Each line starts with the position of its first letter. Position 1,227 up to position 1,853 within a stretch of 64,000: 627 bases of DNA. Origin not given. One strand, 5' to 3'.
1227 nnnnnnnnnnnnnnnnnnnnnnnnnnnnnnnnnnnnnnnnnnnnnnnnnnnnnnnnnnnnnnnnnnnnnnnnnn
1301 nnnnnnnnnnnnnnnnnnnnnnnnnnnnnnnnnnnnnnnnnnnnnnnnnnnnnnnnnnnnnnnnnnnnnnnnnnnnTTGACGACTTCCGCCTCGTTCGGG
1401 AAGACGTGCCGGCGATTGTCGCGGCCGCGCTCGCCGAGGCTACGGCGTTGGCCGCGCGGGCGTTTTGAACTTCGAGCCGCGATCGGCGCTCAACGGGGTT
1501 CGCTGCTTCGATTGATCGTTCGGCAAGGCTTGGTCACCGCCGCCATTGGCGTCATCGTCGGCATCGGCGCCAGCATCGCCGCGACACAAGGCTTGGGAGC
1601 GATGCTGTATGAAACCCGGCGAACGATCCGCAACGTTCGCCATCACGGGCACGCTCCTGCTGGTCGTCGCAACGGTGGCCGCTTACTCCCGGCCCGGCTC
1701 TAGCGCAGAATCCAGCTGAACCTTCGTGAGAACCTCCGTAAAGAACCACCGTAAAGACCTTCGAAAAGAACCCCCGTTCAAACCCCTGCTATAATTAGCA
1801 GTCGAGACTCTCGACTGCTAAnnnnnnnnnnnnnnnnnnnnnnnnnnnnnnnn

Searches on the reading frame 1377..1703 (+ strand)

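Call 90: search_protein_families(library=pfam, proteins=[window:1377-1703:+], max_evalue=0.01)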
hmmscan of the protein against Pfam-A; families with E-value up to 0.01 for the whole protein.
window:1377-1703:+ (108 aa): 1 family
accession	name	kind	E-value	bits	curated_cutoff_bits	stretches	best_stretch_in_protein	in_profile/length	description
PF02687.27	FtsX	-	8.7e-05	23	25.5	1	28-71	28-71/120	FtsX-like permease C-terminal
